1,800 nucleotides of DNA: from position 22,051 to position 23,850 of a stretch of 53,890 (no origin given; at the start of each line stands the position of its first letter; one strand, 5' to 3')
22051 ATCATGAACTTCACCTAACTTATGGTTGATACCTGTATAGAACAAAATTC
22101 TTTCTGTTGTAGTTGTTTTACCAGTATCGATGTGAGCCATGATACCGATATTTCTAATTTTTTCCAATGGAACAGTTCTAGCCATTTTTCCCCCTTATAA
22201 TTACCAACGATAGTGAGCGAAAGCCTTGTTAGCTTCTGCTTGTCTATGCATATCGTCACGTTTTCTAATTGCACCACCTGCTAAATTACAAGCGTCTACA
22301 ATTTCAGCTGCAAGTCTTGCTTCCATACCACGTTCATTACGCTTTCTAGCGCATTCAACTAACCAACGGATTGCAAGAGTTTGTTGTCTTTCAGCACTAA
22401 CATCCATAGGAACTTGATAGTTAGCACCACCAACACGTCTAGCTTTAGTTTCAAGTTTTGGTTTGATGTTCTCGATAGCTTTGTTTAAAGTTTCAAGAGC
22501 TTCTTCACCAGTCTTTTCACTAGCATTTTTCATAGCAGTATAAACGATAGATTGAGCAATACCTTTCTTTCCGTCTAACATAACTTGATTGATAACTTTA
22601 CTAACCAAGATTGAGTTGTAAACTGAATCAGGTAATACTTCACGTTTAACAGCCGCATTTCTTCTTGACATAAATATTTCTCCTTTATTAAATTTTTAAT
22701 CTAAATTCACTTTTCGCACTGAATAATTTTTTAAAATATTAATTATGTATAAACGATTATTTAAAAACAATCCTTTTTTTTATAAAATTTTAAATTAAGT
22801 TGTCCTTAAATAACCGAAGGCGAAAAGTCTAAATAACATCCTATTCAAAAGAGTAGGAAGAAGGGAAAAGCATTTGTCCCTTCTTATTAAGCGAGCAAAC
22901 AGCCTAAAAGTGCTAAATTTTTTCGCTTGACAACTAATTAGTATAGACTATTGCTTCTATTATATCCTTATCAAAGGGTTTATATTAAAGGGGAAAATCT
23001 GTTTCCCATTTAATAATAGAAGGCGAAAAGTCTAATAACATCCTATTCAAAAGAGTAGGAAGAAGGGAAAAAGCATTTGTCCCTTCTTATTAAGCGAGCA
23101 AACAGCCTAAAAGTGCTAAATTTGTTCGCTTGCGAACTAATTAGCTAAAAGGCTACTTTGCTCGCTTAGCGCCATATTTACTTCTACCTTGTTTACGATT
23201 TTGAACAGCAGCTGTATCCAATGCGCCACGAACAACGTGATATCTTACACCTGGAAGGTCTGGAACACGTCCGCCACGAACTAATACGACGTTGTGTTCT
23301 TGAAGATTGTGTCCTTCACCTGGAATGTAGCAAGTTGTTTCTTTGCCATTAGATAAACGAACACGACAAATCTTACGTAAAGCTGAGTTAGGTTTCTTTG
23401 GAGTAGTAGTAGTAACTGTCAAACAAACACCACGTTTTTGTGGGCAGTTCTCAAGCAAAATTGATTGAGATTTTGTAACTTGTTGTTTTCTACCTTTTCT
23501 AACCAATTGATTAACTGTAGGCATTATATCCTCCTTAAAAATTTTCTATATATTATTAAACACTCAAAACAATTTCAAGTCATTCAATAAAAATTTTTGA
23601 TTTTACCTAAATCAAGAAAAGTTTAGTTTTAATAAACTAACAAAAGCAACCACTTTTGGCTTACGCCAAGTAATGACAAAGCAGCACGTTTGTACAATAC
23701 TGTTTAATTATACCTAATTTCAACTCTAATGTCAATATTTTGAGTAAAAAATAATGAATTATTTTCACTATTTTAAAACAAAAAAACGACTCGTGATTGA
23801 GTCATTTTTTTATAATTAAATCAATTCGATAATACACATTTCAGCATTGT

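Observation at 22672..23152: Two copies of a 126-nt hairpin-rich element fill an abnormally long rpsL-rpsG spacer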

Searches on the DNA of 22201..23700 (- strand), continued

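Call 47: build_rna_model(alignment_id=A6)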
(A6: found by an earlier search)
Model R2 built from alignment A6 (9 sequences, 142 columns); structure: stored with the alignment.
model positions 127; base pairs 27; branch points 1; effective number of sequences 2.49; information 0.59 bits per position. Calibrated on 0.2 Mb of random sequence (short: E-values are rough).
structure used (alignment columns):
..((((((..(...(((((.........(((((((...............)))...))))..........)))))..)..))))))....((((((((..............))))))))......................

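Call 49: search_with_rna_model(model_id=R2, source=window, filters=off, max_evalue=1, show_alignments=2)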
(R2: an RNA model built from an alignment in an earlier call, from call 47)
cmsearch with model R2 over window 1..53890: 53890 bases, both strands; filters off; matches with E-value up to 1: 6.
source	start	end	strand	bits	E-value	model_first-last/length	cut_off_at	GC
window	23042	23169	-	41.8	6.1e-07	1-127/127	no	0.39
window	22840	22930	-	28.6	0.00037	1-127/127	no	0.37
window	6361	6448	+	18.4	0.052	1-127/127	no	0.28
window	30371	30431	+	15.4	0.22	5-70/127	no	0.3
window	20843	20956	+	12.6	0.87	1-127/127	no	0.34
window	4702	4794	-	12.4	0.95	1-127/127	no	0.33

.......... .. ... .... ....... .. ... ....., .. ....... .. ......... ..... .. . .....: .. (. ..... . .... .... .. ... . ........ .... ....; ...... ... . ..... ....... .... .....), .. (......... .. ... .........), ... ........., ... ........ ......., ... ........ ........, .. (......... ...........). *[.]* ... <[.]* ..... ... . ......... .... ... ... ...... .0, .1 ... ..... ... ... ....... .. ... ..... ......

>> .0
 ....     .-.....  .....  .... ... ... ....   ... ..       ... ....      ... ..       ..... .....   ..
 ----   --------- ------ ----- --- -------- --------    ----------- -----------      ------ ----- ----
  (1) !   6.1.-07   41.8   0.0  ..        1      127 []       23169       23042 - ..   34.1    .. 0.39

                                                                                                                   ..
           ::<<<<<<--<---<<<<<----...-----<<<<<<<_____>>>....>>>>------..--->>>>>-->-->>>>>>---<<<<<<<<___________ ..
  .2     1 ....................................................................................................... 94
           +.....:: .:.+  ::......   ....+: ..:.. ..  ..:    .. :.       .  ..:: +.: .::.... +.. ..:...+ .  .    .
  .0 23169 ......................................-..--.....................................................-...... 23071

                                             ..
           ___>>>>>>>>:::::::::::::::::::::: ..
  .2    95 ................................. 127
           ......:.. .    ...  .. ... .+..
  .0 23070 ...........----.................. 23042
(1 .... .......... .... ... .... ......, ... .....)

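Call 71: search_with_rna_model(model_id=R2, sources=[window, L002, L006, L008, L009, L010, L011, L012, L013, L014, L015, L016, L017, L018, L019, L020, L021, L022, L023, L024, L025, L026, L027, L028, L029, L030, L031, L033, L039, L046], max_evalue=0.05, make_alignment=true)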
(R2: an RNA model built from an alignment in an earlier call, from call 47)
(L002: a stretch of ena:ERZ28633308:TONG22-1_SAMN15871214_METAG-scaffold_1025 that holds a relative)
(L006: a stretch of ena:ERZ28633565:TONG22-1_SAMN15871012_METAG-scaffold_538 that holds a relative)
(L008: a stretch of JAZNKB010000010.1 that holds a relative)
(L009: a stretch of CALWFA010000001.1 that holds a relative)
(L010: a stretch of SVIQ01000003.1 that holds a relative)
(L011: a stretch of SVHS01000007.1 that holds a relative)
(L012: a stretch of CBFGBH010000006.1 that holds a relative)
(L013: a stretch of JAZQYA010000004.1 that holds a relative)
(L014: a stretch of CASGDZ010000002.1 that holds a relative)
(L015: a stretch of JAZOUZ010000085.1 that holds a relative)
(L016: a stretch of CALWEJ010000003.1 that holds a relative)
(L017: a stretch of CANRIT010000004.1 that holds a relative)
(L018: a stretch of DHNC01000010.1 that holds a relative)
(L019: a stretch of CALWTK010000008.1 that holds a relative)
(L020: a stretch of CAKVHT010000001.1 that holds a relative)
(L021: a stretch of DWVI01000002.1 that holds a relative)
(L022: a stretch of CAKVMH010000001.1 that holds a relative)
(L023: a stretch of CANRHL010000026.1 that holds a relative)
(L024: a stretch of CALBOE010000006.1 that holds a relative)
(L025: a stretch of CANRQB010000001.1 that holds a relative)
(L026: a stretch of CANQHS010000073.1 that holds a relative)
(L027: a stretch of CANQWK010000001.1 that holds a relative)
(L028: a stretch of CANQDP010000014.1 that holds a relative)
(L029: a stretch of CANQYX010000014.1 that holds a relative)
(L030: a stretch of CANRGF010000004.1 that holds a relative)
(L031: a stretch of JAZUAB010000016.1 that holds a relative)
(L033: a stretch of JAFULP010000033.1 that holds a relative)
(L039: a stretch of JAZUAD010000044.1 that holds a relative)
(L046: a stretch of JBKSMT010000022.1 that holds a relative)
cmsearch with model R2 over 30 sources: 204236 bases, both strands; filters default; matches with E-value up to 0.05: 17.
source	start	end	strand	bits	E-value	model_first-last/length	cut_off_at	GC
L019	2208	2335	+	126.1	4.4e-24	1-127/127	no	0.4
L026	2291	2416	+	125.6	5.5e-24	1-127/127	no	0.42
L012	1631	1753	+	115.9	6e-22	1-127/127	no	0.37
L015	9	129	+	114.7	1.1e-21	1-127/127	no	0.33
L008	2283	2412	+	111.6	4.8e-21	1-127/127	no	0.33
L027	2253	2372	+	110.7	7.7e-21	1-127/127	no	0.38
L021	2191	2324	+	101.5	6.5e-19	1-127/127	no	0.37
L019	2092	2207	+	101.1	7.8e-19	1-127/127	no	0.43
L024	2306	2436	+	87.1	6.9e-16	1-127/127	no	0.41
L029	2194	2322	+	62.5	1.1e-10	1-127/127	no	0.38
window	23042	23169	-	41.8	2.3e-06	1-127/127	no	0.39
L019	2161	2281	-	31.6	0.00032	1-127/127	no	0.39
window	22840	22930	-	28.5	0.0014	1-127/127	no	0.37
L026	2244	2362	-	27.1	0.0028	1-127/127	no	0.43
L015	1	81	-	23.8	0.014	1-82/127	3'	0.37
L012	1594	1703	-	22.8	0.024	1-127/127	no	0.43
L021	2273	2302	-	21.7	0.04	76-105/127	no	0.43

Alignment A7: 17 matches aligned to the model, 186 columns, each read 5' to 3' on its own strand. Consensus structure (alignment columns), stored with it:
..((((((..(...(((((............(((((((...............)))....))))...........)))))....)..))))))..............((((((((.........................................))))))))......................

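Call 72: search_with_rna_model(model_id=R2, sources=[window, L008, L012, L015, L019, L021, L024, L026, L027, L029], max_evalue=0.00001, make_alignment=true)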
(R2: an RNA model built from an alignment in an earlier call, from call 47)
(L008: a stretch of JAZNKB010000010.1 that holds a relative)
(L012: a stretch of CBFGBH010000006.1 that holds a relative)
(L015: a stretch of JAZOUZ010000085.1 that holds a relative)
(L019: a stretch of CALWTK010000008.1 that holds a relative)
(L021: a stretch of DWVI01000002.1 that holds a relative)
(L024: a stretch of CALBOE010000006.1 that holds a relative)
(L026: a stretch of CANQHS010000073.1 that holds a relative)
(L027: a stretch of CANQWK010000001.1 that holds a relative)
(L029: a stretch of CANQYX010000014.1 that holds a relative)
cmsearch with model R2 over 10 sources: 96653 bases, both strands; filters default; matches with E-value up to 0.00001: 11.
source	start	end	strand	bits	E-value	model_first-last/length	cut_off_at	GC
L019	2208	2335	+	126.1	2.1e-24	1-127/127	no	0.4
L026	2291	2416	+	125.6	2.6e-24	1-127/127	no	0.42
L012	1631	1753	+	115.9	2.9e-22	1-127/127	no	0.37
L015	9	129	+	114.7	5.3e-22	1-127/127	no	0.33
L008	2283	2412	+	111.6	2.3e-21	1-127/127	no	0.33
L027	2253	2372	+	110.7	3.6e-21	1-127/127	no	0.38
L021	2191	2324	+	101.5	3.1e-19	1-127/127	no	0.37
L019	2092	2207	+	101.1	3.7e-19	1-127/127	no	0.43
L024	2306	2436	+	87.1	3.3e-16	1-127/127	no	0.41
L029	2194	2322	+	62.5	5e-11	1-127/127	no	0.38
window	23042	23169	-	41.8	1.1e-06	1-127/127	no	0.39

Alignment A8: 11 matches aligned to the model, 145 columns, each read 5' to 3' on its own strand. Consensus structure (alignment columns), stored with it:
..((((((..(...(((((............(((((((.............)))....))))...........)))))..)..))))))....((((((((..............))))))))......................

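Call 76: search_rna_families(sources=[L026, L021, L019], threshold=evalue, max_evalue=0.5)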
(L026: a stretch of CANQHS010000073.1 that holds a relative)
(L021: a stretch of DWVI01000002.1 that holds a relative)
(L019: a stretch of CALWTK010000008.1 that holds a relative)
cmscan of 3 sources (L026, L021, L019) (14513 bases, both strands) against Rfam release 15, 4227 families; matches with E-value up to 0.5: 0.
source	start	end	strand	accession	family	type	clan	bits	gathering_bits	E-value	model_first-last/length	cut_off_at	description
